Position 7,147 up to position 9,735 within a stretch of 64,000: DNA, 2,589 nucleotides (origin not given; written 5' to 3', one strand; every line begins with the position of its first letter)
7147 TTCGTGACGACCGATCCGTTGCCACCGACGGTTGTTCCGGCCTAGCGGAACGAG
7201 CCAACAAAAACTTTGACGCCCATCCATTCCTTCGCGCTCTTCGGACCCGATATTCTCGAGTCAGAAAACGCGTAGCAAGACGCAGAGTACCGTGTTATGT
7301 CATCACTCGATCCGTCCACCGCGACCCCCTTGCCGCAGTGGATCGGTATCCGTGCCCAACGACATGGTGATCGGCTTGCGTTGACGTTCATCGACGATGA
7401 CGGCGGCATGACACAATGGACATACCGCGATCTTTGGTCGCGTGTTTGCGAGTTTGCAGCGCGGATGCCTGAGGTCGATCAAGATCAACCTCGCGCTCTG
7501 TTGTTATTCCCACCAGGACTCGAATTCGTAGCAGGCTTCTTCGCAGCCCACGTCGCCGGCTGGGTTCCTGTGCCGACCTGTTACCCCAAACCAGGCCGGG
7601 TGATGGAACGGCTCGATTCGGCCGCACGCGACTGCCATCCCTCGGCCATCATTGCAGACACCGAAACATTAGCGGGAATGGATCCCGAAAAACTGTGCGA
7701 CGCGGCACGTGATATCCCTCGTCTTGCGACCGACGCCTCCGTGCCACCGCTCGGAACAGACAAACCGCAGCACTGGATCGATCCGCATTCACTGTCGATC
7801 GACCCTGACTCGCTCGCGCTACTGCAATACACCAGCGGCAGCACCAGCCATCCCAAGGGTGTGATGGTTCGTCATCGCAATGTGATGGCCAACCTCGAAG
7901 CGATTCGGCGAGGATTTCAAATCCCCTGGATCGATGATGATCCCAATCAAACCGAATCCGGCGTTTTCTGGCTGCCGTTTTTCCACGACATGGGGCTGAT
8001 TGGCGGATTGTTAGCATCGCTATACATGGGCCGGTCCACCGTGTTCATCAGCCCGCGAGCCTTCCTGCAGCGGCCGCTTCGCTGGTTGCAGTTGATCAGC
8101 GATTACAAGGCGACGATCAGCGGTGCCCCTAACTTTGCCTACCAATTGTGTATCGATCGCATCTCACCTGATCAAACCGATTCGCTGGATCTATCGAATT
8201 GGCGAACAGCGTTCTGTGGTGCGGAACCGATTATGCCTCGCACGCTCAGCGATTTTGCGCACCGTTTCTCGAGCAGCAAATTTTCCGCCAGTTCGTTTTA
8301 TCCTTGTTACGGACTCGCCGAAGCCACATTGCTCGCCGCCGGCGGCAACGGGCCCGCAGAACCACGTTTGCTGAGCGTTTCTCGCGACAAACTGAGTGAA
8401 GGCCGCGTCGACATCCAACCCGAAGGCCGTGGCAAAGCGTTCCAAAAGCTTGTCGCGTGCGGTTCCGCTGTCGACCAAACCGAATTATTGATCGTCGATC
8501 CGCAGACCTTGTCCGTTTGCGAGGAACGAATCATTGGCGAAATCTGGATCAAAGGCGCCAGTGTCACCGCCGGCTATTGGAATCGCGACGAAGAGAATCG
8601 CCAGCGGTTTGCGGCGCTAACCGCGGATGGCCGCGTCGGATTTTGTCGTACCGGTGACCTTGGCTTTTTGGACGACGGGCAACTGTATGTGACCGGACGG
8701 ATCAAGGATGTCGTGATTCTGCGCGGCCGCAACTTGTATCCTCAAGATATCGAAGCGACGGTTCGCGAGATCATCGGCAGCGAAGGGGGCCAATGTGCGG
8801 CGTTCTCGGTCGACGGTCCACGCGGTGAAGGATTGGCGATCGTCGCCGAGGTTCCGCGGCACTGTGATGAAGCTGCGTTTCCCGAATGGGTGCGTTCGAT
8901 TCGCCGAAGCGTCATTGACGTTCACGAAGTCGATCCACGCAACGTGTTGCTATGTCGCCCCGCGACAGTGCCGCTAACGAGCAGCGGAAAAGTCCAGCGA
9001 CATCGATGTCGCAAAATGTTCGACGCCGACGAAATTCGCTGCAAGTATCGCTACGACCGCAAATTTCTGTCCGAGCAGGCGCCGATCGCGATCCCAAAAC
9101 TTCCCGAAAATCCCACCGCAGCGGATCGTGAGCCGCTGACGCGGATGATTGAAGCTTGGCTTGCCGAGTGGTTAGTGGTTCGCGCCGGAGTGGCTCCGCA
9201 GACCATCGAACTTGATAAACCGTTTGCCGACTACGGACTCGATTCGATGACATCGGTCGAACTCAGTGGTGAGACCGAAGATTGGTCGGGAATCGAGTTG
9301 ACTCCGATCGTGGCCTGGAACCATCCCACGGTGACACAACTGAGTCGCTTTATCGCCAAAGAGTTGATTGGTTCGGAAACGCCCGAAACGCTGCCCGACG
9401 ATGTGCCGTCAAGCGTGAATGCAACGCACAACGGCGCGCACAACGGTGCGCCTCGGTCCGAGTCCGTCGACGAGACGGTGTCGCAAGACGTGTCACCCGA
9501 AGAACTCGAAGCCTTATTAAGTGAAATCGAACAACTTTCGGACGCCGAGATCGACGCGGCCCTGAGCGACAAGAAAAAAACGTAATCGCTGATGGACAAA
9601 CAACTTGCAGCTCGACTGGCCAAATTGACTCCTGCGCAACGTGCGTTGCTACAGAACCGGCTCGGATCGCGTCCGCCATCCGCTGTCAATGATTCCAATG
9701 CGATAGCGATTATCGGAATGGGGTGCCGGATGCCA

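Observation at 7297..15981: FAAL-ACP plus a single fully reducing PKS module with no offloading domain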

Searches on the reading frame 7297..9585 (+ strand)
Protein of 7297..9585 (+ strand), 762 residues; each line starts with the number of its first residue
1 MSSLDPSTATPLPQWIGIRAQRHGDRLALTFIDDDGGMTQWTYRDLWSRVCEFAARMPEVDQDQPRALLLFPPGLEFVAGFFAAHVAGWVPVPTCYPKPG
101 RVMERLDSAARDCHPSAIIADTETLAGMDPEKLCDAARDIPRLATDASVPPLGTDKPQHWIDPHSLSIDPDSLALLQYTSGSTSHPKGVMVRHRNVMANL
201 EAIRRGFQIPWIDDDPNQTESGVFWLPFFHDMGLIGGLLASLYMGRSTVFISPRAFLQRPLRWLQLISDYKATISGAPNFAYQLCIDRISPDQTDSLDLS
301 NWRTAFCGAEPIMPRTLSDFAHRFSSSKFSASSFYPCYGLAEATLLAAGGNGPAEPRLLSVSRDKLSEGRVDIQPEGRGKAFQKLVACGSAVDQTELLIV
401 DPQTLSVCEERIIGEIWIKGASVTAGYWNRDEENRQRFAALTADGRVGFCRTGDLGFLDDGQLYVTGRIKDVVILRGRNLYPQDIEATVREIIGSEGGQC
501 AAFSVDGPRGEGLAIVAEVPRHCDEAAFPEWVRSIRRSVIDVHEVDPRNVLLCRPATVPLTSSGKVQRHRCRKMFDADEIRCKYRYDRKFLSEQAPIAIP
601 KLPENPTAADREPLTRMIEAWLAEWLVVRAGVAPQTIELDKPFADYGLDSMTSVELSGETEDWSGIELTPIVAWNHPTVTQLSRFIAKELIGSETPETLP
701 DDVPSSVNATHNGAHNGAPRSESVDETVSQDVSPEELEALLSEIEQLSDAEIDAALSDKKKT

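Call 3: search_protein_families(library=pfam, proteins=[window:7297-9585:+], max_evalue=0.01)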
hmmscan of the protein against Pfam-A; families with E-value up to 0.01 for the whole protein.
window:7297-9585:+ (762 aa): 4 families
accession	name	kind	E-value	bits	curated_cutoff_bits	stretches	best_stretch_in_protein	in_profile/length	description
PF00501.34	AMP-binding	-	2.1e-59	201.7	29.9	1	19-428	4-384/384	AMP-binding enzyme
PF00550.31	PP-binding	-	2.6e-11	44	20.8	1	630-686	11-67/67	Phosphopantetheine attachment site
PF23024.1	AMP-dom_DIP2-like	-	0.00025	21.5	27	1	471-581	2-106/110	Disco-interacting protein 2-like, AMP domain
PF23297.2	ACP_SdgA_C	-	0.0051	17.3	27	0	633-690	26-83/95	Highly reducing polyketide synthase sdgA, C-terminal ACP domain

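Call 7: search_protein_families(library=ncbifam, proteins=[window:7297-9585:+], max_evalue=0.001)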
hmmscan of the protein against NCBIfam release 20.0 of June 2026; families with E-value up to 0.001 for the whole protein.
window:7297-9585:+ (762 aa): 99 families (the best 25 are shown)
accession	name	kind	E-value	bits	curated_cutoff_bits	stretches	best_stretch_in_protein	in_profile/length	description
NF004282.0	PRK05691.1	subfamily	6.9e-146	487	4090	1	14-693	13-660/4334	non-ribosomal peptide synthase/polyketide synthase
NF004509.1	PRK05850.1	subfamily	1.7e-124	416.3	775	1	15-579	8-572/578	fatty-acid--AMP ligase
NF006624.1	PRK09192.1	subfamily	2.2e-110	369.7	600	1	40-579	44-564/567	fatty acyl-AMP ligase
NF038339.3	FAAL_FadD32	equivalog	2e-105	353.3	975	2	14-505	22-518/625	long-chain-fatty-acid--AMP ligase FadD32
NF009124.0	PRK12476.1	subfamily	3.6e-105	352.4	922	1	13-577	37-606/612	fatty acyl-AMP ligase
NF038337.1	FAAL_FadD21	exception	2.8e-100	336.5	1100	1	19-575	13-569/579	fatty-acid--AMP ligase FAAL21/FadD21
NF005850.0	PRK07768.1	subfamily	9e-99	331.1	572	1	165-575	146-543/545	long-chain-fatty-acid--CoA ligase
NF040633.1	FadD32_Coryne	exception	1.5e-96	324.1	875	1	33-575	55-612/614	FadD32-like long-chain-fatty-acid--AMP ligase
NF038338.1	FAAL_FadD28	exception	1e-91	308.1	1100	1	33-578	31-573/580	fatty-acid--AMP ligase FAAL28/FadD28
NF004510.0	PRK05851.1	equivalog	9.3e-63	212.1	621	1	44-577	35-522/525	long-chain-fatty acid--ACP ligase MbtM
TIGR01733.1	AA-adenyl-dom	subfamily_domain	2.2e-42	145.3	317.4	2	42-347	1-277/409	amino acid adenylation domain-containing protein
NF004837.0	PRK06187.1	subfamily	1.4e-41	142.4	476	1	164-579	163-526/531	long-chain-fatty-acid--CoA ligase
NF006181.0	PRK08314.1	subfamily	1.5e-36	125.8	705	2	383-513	368-495/563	long-chain-fatty-acid--CoA ligase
NF004114.0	PRK05605.1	equivalog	1.2e-32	113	766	2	392-575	397-569/575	long-chain-fatty-acid--CoA ligase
NF005801.1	PRK07656.1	equivalog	3.9e-30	105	657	2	387-569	336-497/500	FadD3 family acyl-CoA ligase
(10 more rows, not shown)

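Call 44: search_solved_structures(query=window:7297-9585:+, max_evalue=1e-20, show_alignments=2)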
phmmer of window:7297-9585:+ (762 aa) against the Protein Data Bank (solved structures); distinct sequences matched with E-value up to 1e-20: 32.
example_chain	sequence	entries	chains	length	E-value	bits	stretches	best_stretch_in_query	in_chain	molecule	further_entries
7r7f_A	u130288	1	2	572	1.2e-127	430.2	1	19-575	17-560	Polyketide synthase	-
7r7e_A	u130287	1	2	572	1.6e-127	429.8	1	19-575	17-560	Polyketide synthase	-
7r7g_A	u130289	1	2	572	2.3e-127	429.3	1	19-575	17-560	Polyketide synthase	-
3kxw_A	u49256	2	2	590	5.8e-108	365.1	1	16-574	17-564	Saframycin Mx1 synthetase B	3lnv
8hd4_A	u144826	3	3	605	5e-89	302.5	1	13-580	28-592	Long-chain-fatty-acid--AMP ligase FadD23 | Fatty-acid-CoA ligase FadD23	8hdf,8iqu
5d6j_A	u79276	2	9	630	3e-83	283.4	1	20-506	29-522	Acyl-CoA synthase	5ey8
5icr_A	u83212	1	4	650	3.4e-83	283.2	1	20-506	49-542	Acyl-CoA synthase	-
5hm3_A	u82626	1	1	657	1.9e-79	270.9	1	19-506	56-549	Long-chain-fatty-acid--AMP ligase FadD32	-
5ey9_A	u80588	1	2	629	6e-79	269.2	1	20-577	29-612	Long-chain-fatty-acid--AMP ligase FadD32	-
3pbk_A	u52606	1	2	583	1.3e-74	254.9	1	41-576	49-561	Fatty Acyl-Adenylate Ligase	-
7wua_A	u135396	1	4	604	2.1e-72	247.6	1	24-575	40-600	Acyl-CoA synthase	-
8hcz_A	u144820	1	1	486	2.8e-70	240.6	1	13-472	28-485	Long-chain-fatty-acid--AMP ligase FadD23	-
5d6n_A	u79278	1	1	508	6.7e-68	232.7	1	20-469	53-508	Acyl-CoA synthase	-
3e53_A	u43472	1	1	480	2.5e-63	217.5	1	28-468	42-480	FATTY-ACID-CoA LIGASE FADD28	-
3t5a_A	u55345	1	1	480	4e-62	213.6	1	28-468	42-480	Long-chain-fatty-acid--AMP ligase FadD28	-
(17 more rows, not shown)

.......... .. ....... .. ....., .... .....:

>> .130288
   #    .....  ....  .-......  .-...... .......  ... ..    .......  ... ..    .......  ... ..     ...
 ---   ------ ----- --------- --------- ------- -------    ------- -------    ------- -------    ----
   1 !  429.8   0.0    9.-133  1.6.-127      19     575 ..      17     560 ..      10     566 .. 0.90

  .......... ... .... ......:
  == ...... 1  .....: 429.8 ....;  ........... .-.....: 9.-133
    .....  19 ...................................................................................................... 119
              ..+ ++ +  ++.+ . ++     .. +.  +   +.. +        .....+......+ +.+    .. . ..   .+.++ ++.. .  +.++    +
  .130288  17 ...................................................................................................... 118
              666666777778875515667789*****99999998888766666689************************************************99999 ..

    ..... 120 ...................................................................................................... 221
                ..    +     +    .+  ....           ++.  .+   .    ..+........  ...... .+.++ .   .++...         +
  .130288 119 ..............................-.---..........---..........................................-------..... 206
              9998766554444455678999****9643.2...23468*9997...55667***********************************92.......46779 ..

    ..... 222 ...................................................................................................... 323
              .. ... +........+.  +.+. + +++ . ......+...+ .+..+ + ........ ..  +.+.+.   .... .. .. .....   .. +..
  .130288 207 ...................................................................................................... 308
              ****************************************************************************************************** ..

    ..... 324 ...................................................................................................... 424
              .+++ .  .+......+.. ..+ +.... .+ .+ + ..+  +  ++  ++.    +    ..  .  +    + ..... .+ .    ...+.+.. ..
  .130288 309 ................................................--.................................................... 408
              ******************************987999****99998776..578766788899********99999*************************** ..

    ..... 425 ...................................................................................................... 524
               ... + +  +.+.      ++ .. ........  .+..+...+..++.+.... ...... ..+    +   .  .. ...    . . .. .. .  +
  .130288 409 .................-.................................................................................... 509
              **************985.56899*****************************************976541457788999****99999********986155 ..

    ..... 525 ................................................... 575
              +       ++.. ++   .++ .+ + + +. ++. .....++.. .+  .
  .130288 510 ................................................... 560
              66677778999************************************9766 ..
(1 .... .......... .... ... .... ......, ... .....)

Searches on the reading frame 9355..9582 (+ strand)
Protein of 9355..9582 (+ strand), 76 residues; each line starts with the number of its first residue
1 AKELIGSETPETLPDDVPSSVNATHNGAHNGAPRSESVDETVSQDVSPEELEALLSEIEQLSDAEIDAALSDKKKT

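Call 85: search_protein_families(library=pfam, proteins=[window:9355-9582:+], max_evalue=10)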
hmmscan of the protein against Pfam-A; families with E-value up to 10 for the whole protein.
window:9355-9582:+ (76 aa): 1 family
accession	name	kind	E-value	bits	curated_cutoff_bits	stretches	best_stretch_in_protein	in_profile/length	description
PF20640.2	Rrn6_HB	-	0.049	14.2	26.4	1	11-63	60-116/192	Rrn6, helical bundle domain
